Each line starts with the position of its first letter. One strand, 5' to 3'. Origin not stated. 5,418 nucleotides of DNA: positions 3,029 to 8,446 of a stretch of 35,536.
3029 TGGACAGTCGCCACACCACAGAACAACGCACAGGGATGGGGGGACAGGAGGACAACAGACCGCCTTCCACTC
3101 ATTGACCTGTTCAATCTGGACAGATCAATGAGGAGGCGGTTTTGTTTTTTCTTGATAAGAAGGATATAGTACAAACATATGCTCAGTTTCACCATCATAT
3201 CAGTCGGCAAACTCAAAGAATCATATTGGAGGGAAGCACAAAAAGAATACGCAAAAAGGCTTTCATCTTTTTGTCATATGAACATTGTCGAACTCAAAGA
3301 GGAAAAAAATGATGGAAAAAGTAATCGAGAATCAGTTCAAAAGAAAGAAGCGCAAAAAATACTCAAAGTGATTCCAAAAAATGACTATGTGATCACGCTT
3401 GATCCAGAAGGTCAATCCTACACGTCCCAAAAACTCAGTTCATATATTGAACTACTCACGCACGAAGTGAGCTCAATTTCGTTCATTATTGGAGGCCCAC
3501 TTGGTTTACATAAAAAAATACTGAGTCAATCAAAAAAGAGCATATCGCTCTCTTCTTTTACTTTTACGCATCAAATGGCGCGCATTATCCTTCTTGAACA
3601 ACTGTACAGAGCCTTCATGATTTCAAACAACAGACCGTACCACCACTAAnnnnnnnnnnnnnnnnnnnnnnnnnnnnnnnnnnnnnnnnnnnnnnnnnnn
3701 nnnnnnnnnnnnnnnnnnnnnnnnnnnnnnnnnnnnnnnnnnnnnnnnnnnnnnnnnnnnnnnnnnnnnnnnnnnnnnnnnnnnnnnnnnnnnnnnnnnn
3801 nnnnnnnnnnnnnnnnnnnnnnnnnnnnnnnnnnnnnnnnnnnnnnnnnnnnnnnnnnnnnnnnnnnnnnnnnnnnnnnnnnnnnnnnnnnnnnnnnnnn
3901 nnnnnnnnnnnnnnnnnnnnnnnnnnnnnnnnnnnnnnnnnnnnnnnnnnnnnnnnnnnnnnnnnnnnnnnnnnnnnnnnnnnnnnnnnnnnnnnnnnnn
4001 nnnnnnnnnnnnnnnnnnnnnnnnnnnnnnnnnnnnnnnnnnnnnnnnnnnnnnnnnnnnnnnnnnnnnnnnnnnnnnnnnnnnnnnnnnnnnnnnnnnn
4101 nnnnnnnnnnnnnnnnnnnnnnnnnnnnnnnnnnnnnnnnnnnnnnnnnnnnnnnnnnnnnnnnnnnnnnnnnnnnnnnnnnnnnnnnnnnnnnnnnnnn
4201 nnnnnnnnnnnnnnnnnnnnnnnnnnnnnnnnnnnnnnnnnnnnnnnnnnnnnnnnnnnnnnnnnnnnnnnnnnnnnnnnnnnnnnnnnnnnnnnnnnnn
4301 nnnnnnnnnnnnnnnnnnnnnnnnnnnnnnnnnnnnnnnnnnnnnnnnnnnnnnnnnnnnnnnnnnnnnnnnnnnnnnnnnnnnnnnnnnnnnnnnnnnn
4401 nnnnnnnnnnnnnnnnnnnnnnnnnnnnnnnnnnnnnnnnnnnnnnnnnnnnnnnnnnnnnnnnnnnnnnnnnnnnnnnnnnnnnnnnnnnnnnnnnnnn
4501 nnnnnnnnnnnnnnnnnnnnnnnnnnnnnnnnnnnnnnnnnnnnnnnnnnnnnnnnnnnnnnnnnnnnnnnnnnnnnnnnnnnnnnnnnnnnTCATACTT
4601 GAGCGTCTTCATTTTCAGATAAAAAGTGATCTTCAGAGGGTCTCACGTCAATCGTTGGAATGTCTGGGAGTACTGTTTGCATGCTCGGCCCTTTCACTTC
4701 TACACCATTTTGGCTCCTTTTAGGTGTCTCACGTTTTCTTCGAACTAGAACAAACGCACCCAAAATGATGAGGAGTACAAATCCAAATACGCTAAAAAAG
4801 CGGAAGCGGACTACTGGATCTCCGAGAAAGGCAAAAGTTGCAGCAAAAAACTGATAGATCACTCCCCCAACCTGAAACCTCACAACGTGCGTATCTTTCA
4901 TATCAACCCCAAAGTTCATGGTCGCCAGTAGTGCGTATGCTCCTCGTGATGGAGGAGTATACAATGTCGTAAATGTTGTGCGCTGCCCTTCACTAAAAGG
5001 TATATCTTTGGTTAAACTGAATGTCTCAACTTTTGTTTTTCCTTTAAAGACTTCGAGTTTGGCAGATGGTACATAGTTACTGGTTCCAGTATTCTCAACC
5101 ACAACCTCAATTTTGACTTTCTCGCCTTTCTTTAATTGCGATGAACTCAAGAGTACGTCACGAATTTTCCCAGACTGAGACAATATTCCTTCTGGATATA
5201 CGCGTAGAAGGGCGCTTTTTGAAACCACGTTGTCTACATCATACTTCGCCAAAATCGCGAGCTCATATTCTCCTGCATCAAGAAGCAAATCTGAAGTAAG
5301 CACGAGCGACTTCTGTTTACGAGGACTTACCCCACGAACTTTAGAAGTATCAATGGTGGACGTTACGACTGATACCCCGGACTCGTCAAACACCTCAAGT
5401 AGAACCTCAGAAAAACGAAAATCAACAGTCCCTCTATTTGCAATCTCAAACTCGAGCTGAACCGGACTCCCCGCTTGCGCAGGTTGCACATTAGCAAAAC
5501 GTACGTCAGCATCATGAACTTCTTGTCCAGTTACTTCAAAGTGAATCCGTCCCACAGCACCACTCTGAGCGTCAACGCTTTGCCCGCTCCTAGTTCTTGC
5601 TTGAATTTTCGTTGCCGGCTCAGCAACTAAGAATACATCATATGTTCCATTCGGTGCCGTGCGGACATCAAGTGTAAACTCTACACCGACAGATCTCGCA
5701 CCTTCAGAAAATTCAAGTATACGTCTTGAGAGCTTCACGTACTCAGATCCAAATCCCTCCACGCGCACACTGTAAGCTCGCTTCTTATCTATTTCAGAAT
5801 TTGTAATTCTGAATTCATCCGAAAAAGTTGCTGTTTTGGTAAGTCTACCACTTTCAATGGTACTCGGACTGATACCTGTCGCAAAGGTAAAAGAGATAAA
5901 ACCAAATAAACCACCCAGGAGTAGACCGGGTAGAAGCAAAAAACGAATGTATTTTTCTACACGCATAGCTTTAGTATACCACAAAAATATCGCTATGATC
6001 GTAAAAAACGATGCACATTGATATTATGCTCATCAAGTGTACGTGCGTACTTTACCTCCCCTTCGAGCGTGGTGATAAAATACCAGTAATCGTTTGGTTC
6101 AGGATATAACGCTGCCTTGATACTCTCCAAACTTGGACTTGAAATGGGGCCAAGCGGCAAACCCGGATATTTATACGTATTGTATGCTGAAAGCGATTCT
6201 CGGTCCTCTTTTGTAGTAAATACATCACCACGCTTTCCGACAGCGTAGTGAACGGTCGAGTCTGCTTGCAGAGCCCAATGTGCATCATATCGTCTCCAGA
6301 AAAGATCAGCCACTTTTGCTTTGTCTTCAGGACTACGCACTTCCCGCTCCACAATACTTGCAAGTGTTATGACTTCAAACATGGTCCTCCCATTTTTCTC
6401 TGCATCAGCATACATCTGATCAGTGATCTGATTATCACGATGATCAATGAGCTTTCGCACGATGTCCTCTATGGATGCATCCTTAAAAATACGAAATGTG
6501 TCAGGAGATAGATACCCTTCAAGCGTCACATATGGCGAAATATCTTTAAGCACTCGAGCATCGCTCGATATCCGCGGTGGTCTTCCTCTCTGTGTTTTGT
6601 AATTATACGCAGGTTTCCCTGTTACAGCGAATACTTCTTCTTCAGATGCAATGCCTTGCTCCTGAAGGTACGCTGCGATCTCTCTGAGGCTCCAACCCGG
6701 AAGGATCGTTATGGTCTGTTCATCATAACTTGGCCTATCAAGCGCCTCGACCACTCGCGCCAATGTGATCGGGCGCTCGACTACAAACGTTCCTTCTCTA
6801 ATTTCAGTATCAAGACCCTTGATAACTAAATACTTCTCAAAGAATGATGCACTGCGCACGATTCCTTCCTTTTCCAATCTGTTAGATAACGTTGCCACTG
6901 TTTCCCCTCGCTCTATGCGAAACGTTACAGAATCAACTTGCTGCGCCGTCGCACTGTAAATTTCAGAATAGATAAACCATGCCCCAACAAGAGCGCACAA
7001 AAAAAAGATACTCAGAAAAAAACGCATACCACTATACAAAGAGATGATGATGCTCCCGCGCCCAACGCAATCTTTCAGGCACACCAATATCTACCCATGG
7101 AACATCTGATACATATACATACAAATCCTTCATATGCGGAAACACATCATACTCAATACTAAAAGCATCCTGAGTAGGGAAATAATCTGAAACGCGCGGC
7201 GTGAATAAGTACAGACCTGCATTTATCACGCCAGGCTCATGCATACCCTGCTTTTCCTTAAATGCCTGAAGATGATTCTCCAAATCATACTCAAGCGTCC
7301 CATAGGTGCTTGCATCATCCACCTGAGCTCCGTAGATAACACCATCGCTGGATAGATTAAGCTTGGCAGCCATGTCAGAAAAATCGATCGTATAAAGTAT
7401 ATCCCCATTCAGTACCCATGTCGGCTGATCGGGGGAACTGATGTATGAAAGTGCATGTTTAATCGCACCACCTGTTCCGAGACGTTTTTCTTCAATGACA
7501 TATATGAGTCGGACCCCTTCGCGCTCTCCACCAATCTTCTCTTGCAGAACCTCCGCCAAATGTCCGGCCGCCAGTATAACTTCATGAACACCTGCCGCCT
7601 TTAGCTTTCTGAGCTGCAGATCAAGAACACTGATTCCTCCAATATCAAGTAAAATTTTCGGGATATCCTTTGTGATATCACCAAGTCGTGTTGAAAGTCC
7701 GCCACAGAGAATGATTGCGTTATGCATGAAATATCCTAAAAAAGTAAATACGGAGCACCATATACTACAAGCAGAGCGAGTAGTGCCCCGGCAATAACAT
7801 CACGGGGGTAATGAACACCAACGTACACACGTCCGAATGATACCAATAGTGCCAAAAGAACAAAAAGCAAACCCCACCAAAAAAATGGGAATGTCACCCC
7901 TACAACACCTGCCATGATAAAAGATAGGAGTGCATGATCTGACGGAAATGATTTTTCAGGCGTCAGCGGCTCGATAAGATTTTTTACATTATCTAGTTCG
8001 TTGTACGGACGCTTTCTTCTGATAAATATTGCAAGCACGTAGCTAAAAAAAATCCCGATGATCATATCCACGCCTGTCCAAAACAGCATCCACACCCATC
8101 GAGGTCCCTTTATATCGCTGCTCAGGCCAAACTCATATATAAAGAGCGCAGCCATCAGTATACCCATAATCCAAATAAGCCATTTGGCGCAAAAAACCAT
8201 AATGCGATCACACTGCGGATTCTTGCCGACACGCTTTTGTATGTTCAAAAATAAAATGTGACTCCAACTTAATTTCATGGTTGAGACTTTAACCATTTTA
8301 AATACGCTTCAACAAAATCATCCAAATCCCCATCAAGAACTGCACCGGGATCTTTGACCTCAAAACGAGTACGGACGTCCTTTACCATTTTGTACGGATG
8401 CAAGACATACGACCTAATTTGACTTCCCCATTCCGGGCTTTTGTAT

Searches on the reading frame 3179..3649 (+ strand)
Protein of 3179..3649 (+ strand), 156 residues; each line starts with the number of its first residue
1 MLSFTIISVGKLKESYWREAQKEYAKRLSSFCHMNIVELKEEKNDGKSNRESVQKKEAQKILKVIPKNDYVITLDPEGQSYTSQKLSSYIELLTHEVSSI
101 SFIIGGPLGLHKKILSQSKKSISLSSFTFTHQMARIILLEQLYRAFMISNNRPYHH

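Call 12: search_protein_families(library=pfam, proteins=[window:3179-3649:+], max_evalue=0.01)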
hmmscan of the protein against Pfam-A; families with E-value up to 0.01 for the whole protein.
window:3179-3649:+ (156 aa): 1 family
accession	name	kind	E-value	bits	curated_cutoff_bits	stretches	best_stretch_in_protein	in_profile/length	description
PF02590.22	SPOUT_MTase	-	8.6e-53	178.9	27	1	3-155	2-154/154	Predicted SPOUT methyltransferase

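Call 72: list_cluster_members(proteins=[window:3179-3649:+, window:1225-2025:-, window:1225-1959:-, L001:1107-1829:+, window:3646-4596:-, P0002, P0001])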
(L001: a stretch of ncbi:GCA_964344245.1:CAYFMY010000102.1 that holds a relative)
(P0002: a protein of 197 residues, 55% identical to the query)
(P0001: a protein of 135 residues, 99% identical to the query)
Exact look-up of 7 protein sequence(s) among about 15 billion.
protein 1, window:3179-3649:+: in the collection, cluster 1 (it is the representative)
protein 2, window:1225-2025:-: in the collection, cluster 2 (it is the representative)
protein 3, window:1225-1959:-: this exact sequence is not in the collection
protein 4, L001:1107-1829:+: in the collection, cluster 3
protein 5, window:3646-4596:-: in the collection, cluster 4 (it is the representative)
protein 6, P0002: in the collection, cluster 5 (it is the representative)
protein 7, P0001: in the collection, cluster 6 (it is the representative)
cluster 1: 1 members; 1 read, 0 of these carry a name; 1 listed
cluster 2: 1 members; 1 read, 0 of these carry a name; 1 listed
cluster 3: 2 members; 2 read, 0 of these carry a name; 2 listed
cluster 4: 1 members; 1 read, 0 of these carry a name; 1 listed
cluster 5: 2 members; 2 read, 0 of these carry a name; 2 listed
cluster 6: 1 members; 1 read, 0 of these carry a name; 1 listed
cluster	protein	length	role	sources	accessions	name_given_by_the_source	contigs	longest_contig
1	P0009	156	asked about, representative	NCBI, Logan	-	-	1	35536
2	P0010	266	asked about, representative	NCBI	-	-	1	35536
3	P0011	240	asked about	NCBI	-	-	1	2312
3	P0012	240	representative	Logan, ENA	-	-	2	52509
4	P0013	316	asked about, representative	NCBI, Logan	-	-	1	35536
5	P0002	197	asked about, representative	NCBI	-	-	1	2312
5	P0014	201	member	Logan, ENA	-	-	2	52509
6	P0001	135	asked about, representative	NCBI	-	-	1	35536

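Call 73: find_encoding_contigs(protein=P0014, flank=10000)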
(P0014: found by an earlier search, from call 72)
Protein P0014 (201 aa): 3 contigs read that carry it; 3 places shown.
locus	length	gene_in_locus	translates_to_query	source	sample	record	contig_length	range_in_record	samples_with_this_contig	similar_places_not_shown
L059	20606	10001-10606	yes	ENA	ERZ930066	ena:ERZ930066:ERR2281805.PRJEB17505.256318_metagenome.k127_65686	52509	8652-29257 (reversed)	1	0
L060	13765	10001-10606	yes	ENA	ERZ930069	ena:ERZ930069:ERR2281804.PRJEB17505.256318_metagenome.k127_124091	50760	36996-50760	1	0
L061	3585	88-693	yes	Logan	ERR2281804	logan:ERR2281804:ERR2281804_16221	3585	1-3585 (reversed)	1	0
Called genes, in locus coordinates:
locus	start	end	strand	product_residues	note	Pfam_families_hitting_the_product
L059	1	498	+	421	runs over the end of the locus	PF04932:Wzy_C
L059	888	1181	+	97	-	PF00166:Cpn10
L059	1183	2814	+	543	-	PF00118:Cpn60_TCP1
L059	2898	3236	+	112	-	PF01588:tRNA_bind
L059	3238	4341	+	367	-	PF03462:PCRF, PF00472:RF-1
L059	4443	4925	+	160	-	PF01569:PAP2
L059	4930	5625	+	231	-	PF00483:NTP_transferase, PF12804:NTP_transf_3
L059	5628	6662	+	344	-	PF02618:YceG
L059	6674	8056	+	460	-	PF07705:CARDB (weak)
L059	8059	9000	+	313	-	-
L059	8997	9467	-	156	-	PF02590:SPOUT_MTase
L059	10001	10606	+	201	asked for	-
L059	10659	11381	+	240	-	PF13529:Peptidase_C39_2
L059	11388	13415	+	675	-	PF00580:UvrD-helicase, PF13245:AAA_19, PF13604:AAA_30 (faint), PF01443:Viral_helicase1 (faint), PF13087:AAA_12 (faint), PF13361:UvrD_C, PF13538:UvrD_C_2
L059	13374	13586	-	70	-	-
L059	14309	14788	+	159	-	PF00334:NDK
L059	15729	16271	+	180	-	-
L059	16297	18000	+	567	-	PF00376:MerR, PF12728:HTH_17 (weak), PF13411:MerR_1, PF12161:HsdM_N, PF02384:N6_Mtase, PF07669:Eco57I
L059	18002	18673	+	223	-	PF01936:NYN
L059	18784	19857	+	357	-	PF01420:Methylase_S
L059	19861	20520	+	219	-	-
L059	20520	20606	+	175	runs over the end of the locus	-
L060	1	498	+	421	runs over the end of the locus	PF04932:Wzy_C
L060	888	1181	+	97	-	PF00166:Cpn10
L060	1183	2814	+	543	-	PF00118:Cpn60_TCP1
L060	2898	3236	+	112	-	PF01588:tRNA_bind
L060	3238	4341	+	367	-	PF03462:PCRF, PF00472:RF-1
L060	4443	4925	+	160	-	PF01569:PAP2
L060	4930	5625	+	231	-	PF00483:NTP_transferase, PF12804:NTP_transf_3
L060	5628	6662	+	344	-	PF02618:YceG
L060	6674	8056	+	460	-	PF07705:CARDB (weak)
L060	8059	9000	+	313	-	-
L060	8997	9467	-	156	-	PF02590:SPOUT_MTase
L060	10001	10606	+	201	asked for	-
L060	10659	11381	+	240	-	PF13529:Peptidase_C39_2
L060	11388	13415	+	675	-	PF00580:UvrD-helicase, PF13245:AAA_19, PF13604:AAA_30 (faint), PF01443:Viral_helicase1 (faint), PF13087:AAA_12 (faint), PF13361:UvrD_C, PF13538:UvrD_C_2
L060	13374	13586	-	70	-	-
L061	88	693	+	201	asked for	-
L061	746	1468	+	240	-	PF13529:Peptidase_C39_2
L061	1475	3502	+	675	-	PF00580:UvrD-helicase, PF13245:AAA_19, PF13604:AAA_30 (faint), PF01443:Viral_helicase1 (faint), PF13087:AAA_12 (faint), PF13361:UvrD_C, PF13538:UvrD_C_2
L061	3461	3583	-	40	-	?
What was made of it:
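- Tried and rejected: Cluster members of the neighbouring genes led to L059, L060 and L061 (calls 72, 73).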

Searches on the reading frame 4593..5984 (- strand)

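Call 12: search_protein_families(library=pfam, proteins=[window:4593-5984:-], max_evalue=0.01)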
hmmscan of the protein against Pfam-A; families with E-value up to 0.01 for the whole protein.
window:4593-5984:- (463 aa): 4 families
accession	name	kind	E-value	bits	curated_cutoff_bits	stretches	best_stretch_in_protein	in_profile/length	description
PF07705.17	CARDB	-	1.8e-08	34.9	22.7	1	280-355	11-82/101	CARDB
PF13584.12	BatD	-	0.0014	19.6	24.1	1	279-352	3-71/92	BatD DUF11 like domain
PF20990.2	DUF2207_C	-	0.0061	16.7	33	0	323-431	93-200/247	Predicted membrane protein (DUF2207) C-terminal domain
PF16116.10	DUF4832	-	0.009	16.2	29.2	0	282-337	116-175/216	Domain of unknown function (DUF4832)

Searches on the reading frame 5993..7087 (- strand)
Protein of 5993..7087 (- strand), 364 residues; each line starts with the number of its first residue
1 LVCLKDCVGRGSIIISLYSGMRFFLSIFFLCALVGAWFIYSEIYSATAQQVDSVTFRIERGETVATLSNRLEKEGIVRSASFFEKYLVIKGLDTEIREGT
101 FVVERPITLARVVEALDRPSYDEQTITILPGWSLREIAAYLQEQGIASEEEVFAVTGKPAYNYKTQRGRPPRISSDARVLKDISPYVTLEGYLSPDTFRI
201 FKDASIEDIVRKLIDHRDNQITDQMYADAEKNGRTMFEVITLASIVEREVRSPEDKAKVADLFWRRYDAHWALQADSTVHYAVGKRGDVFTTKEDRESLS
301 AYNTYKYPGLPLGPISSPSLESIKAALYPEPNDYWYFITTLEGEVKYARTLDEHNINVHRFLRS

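Call 57: search_protein_families(library=pfam, proteins=[window:5993-7087:-], max_evalue=0.001)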
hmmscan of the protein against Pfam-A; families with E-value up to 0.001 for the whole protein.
window:5993-7087:- (364 aa): 1 family
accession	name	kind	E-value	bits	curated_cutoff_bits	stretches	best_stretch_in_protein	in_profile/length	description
PF02618.21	YceG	-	3.9e-71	240.2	32.4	1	56-359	1-274/275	YceG-like family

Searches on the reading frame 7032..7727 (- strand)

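Call 57: search_protein_families(library=pfam, proteins=[window:7032-7727:-], max_evalue=0.001)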
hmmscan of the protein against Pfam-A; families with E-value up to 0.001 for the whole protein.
window:7032-7727:- (231 aa): 2 families
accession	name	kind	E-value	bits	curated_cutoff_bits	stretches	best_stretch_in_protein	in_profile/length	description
PF00483.29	NTP_transferase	-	5.7e-27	95.3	21.2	1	4-221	2-236/245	Nucleotidyl transferase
PF12804.13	NTP_transf_3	-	1.8e-13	51.5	27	1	4-162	1-150/160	MobA-like NTP transferase domain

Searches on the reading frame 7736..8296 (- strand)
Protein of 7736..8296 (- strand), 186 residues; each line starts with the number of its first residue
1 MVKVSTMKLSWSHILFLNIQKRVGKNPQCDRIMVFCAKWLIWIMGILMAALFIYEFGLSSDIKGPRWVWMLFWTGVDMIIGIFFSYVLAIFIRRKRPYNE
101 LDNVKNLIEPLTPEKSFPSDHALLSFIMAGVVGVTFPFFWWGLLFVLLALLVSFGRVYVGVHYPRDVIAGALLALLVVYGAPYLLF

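Call 57: search_protein_families(library=pfam, proteins=[window:7736-8296:-], max_evalue=0.001)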
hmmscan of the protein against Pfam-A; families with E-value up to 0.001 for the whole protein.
window:7736-8296:- (186 aa): 2 families
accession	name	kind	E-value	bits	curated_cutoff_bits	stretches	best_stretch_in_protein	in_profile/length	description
PF01569.27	PAP2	-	6.8e-20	71.6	27.2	1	75-183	6-123/130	PAP2 superfamily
PF14378.12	PAP2_3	-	6.1e-08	33.1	27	1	115-179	125-189/190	PAP2 superfamily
